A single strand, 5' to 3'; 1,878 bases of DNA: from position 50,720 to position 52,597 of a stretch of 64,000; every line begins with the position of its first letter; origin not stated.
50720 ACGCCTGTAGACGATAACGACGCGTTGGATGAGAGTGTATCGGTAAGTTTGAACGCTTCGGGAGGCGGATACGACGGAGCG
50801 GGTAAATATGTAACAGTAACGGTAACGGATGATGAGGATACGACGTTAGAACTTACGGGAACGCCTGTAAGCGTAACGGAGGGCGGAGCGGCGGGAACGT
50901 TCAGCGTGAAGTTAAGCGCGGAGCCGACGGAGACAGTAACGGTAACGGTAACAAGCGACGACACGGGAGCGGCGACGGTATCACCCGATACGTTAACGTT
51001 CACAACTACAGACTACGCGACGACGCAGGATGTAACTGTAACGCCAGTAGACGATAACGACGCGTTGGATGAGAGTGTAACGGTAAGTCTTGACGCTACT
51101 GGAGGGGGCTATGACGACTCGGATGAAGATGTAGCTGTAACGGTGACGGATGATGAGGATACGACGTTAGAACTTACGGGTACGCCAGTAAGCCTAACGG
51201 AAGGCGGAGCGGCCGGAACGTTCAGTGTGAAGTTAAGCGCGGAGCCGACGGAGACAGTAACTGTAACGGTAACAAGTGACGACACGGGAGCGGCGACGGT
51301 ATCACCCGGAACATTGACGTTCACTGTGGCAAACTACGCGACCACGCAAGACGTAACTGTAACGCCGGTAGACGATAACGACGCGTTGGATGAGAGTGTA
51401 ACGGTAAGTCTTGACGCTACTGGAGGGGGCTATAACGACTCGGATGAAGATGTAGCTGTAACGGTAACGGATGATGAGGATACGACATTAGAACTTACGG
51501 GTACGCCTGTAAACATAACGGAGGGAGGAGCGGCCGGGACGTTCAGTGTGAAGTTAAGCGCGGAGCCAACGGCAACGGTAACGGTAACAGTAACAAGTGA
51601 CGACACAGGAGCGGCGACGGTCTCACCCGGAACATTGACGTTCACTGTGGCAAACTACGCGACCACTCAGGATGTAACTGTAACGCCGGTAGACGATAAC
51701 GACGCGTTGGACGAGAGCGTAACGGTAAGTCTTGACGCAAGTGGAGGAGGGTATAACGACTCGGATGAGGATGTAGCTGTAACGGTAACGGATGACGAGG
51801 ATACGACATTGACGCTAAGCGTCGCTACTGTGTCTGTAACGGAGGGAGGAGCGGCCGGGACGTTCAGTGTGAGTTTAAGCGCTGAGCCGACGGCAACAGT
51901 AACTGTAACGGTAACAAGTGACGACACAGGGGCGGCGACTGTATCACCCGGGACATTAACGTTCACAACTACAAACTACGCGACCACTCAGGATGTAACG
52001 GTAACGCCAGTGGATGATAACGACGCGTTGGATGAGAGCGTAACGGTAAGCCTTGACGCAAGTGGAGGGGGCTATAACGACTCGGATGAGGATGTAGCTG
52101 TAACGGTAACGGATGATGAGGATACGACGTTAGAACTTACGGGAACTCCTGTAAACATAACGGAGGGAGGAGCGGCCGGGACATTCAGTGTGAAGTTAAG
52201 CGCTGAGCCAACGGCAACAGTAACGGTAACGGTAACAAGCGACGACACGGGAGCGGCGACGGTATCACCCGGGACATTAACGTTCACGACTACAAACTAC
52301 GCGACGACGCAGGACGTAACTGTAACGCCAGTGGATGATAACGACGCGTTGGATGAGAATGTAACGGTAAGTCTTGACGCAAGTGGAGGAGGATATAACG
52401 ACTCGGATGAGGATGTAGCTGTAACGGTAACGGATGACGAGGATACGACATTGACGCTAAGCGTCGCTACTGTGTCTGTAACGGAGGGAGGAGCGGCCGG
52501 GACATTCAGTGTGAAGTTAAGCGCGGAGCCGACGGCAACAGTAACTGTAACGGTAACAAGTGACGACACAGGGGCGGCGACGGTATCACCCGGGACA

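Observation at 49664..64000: Giant surface protein built from 40-plus near-identical 107-aa Calx-beta-like modules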

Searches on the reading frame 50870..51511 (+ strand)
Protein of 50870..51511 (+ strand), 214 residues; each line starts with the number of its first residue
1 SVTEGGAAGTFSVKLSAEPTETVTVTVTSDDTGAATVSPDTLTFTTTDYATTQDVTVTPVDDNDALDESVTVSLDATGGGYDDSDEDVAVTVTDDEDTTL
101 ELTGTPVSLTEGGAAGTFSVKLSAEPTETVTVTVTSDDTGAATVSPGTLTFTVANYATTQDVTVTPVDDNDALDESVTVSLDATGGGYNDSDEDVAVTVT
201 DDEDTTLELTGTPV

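Call 12: find_homologous_proteins(query=window:50870-51511:+)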
Query window:50870-51511:+ (214 aa): 466 proteins with E <= 0.001 among 8000 candidates; the best 120 are listed.
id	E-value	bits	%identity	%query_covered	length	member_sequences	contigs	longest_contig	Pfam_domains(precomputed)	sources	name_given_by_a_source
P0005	1.2e-76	275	54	91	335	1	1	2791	-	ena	-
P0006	1.8e-73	265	55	100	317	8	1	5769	PF11774.15,PF23418.2,PF18466.7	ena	-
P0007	1.7e-71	258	50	95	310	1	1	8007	-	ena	-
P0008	7.1e-64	233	52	81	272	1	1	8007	PF17766.8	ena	-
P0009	1.4e-62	229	51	86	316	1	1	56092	PF17766.8,PF18042.8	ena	-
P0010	2.5e-59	218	49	92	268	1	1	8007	-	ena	-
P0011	2.5e-55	205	48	94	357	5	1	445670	PF21426.4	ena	-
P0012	7.9e-55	204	45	83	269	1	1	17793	-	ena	-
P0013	1.3e-53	200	42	98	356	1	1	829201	PF03948.20,PF17766.8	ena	-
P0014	8.6e-51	191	48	95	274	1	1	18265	PF13584.13,PF17766.8,PF25850.1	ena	-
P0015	1.1e-50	190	49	81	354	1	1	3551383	-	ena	-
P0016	1.2e-50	190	48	79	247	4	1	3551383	-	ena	-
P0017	7.2e-49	184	40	98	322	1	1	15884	PF20579.5,PF17766.8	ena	-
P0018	1.8e-48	183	49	69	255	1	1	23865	-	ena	-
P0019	4.1e-48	182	47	96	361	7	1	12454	PF17766.8,PF21426.4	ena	-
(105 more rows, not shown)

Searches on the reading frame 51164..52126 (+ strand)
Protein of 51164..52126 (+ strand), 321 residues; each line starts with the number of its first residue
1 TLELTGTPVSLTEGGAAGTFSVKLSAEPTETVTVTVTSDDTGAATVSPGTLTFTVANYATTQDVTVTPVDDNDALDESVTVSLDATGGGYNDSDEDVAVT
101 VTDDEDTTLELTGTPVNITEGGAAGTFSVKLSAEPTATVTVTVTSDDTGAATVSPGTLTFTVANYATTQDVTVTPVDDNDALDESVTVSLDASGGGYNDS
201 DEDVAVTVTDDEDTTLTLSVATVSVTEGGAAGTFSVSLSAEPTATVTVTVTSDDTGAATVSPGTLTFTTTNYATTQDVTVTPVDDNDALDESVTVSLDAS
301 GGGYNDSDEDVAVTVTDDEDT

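Call 22: search_protein_families(library=pfam, alignment_id=A1, max_evalue=0.001)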
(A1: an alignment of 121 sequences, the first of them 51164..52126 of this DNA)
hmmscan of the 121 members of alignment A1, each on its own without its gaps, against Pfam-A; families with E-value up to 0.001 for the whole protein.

A. member 1, window:51164-52126:+ (321 aa): 3 families
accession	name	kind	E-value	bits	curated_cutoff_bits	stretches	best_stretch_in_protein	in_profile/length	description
PF17766.7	fn3_6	-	2.4e-06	28.1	26.4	0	242-286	31-75/99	Fibronectin type-III domain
PF16397.10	DUF5006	-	0.00034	20.3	34.1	0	68-166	109-208/263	Domain of unknown function (DUF5006)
PF23619.1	Ig_VWA7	-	0.00053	20.6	27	0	200-258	29-90/104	VWA7 Ig-like domain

B. families by the number of members that match (of 121 scanned): 57 families (the first 25 are shown)
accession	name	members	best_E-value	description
PF17766.7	fn3_6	73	2.8e-17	Fibronectin type-III domain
PF20579.4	LapA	24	2.9e-11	LapA domain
PF21426.3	GBS104-like_Ig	13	2.1e-07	Tip pilin GBS104-like, Ig-like domain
PF03160.20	Calx-beta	8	1.2e-11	Calx-beta domain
PF13927.12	Ig_3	3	9.2e-07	Immunoglobulin domain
PF02510.20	SPAN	3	0.00013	Surface presentation of antigen domain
PF15780.11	ASH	3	0.00045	Abnormal spindle-like microcephaly-assoc'd, ASPM-SPD-2-Hydin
PF19077.6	Big_13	2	1.1e-10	Bacterial Ig-like domain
PF25312.1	Allergen_Asp_f_4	2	1.5e-07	Allergen Asp f 4-like domain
PF03948.19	Ribosomal_L9_C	2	2.4e-05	Ribosomal protein L9, C-terminal domain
PF16397.10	DUF5006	2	3.1e-05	Domain of unknown function (DUF5006)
PF00630.25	Filamin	2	6.1e-05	Filamin/ABP280 repeat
PF22067.2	Cep192_D3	2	9.2e-05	Cep192 domain 3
PF11614.14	FixG_C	2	0.00019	IG-like fold at C-terminal of FixG, putative oxidoreductase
PF16407.11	PKD_2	2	0.00038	PKD-like family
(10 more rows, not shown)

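Call 26: predict_structure(alignment_id=A1)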
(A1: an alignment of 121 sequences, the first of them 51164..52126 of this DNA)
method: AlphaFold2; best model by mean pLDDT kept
length: 321 residues; sequences in the alignment: 121
mean_pLDDT: 97.3   pTM: 0.82
mean pLDDT of the five models: 97.3, 97.3, 97.1, 96.9, 96.8
residues with pLDDT >= 90: 316; 70-90: 3; 50-70: 1; < 50: 1
segments of 3 or more residues with pLDDT < 50: none
pLDDT, mean of each block of 10 residues (from residue 1): 97 97 98 98 98 98 98 97 98 97 97 98 98 98 98 99 98 98 98 96 98 97 97 98 98 98 98 98 96 98 94 92 44
secondary structure, 60 per line:
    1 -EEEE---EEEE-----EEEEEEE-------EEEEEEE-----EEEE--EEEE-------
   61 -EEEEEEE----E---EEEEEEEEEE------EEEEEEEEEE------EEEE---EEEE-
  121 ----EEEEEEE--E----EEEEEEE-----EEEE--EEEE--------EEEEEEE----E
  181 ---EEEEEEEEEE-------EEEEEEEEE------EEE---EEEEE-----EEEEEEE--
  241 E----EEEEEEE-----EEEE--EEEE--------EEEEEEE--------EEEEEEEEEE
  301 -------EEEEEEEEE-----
elements in order: E2-5 E9-12 E18-24 E32-38 E44-47 E50-53 E62-68 E77-86 E93-102 E109-112 E116-119 E125-131 E139-145 E151-154 E157-160 E169-175 E184-193 E201-209 E216-218 E222-226 E232-238 E246-252 E258-261 E264-267 E276-282 E291-300 E308-316

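Call 30: fold_search(model_id=the predicted structure, library=pdb)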
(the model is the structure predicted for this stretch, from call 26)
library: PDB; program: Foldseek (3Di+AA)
matches with E <= 10: 1843; with E <= 0.001: 388
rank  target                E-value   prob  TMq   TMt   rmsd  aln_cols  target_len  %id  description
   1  7sqc_F0               5.1e-13  1.00  0.39  0.40  11.5       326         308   12  Ciliary C1 central pair apparatus isolated from Chlamydomonas reinhardtii (released 2022-04-13)
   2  7som_D                2.1e-12  1.00  0.34  0.11  12.0       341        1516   13  Ciliary C2 central pair apparatus isolated from Chlamydomonas reinhardtii (released 2022-04-13)
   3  7sqc_F1               3.4e-12  1.00  0.39  0.29  11.7       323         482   12  Ciliary C1 central pair apparatus isolated from Chlamydomonas reinhardtii (released 2022-04-13)
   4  7sqc_2B               5.0e-12  1.00  0.46  0.23  10.0       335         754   13  Ciliary C1 central pair apparatus isolated from Chlamydomonas reinhardtii (released 2022-04-13)
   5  9ijj_h                7.7e-12  1.00  0.31  0.09  14.3       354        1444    9  In situ structure of the central apparatus in mouse sperm axoneme. (released 2025-06-04)
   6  9ijj_P                1.2e-11  1.00  0.33  0.23  12.0       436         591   11  In situ structure of the central apparatus in mouse sperm axoneme. (released 2025-06-04)
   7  9ijj_C                5.2e-11  1.00  0.28  0.12  16.6       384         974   10  In situ structure of the central apparatus in mouse sperm axoneme. (released 2025-06-04)
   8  7sqc_O0               9.0e-11  1.00  0.32  0.13  13.9       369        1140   12  Ciliary C1 central pair apparatus isolated from Chlamydomonas reinhardtii (released 2022-04-13)
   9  7sqc_T3               9.7e-11  1.00  0.30  0.30  14.2       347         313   13  Ciliary C1 central pair apparatus isolated from Chlamydomonas reinhardtii (released 2022-04-13)
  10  9ijj_4G               1.0e-10  1.00  0.47  0.06  10.1       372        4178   10  In situ structure of the central apparatus in mouse sperm axoneme. (released 2025-06-04)
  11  9ijj_O                1.4e-10  1.00  0.45  0.14  10.5       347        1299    9  In situ structure of the central apparatus in mouse sperm axoneme. (released 2025-06-04)
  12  9ijj_4I               2.5e-10  1.00  0.39  0.06  12.0       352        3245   10  In situ structure of the central apparatus in mouse sperm axoneme. (released 2025-06-04)
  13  7sqc_T1               2.7e-10  1.00  0.31  0.21  11.4       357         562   11  Ciliary C1 central pair apparatus isolated from Chlamydomonas reinhardtii (released 2022-04-13)
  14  9ijj_4H               4.1e-10  1.00  0.49  0.06  10.0       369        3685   10  In situ structure of the central apparatus in mouse sperm axoneme. (released 2025-06-04)
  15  7sqc_T0               4.3e-10  1.00  0.29  0.19  20.0       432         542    8  Ciliary C1 central pair apparatus isolated from Chlamydomonas reinhardtii (released 2022-04-13)
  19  6xi1_AAA              4.1e-08  1.00  0.45  0.37   7.9       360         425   14  Crystal structure of tetra-tandem repeat in extending RTX adhesin from Aeromonas hydrophila (released 2020-10-14)
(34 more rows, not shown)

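Call 43: search_solved_structures(query=A1, max_evalue=1, show_alignments=2)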
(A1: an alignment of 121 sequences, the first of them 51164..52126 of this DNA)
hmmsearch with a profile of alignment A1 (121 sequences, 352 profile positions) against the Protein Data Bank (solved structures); distinct sequences matched with E-value up to 1: 3.
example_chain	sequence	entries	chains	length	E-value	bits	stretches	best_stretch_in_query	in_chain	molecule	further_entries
6v3p_C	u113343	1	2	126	0.038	16.1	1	36-123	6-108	IgA FC receptor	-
7uwz_A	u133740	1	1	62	0.21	13.6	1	111-157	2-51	De novo designed small beta-barrel protein 33_bp_sh3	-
9n2z_A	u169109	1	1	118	0.51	12.4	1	122-288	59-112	LM2363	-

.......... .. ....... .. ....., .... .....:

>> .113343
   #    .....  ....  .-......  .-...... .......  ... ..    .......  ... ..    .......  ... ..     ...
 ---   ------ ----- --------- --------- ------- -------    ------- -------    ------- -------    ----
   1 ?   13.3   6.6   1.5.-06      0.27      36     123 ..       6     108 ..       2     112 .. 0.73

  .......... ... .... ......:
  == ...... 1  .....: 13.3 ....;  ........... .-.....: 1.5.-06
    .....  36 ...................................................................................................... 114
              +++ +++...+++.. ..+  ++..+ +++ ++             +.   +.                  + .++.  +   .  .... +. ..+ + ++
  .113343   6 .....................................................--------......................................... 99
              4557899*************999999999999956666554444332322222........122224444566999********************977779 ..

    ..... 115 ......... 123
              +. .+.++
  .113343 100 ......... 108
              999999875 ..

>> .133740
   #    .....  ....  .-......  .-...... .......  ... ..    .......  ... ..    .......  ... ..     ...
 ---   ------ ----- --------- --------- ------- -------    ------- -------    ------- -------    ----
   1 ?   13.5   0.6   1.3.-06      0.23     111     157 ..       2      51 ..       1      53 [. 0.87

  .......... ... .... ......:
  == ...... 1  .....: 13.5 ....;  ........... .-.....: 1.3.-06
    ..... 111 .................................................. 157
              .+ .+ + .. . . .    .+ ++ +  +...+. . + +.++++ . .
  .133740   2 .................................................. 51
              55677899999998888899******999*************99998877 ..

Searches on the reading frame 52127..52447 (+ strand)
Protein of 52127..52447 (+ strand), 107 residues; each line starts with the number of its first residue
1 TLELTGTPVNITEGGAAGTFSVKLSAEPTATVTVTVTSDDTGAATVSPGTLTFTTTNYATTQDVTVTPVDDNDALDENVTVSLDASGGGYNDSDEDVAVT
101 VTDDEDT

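Call 50: search_protein_families(library=pfam, proteins=[window:52127-52447:+], max_evalue=10)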
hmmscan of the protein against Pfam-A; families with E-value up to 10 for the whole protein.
seq(107 aa): 6 families
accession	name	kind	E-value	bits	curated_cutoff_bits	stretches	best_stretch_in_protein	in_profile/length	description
PF17766.7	fn3_6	-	0.016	15.8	26.4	1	26-72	29-75/99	Fibronectin type-III domain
PF00967.23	Barwin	-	0.085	13.2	21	1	42-101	53-116/119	Barwin family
PF13157.11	Enas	-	0.094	13.2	22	1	16-65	41-91/112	Endospore appendages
PF03785.20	Peptidase_C25_C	-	0.75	10.1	25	1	17-72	14-70/79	Peptidase family C25, C terminal ig-like domain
PF08522.16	BT_3987-like_N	-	0.9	10.7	25.9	1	26-77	10-56/120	BT_3987-like, N-terminal domain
PF23619.1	Ig_VWA7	-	1.2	9.9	27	1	21-44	65-90/104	VWA7 Ig-like domain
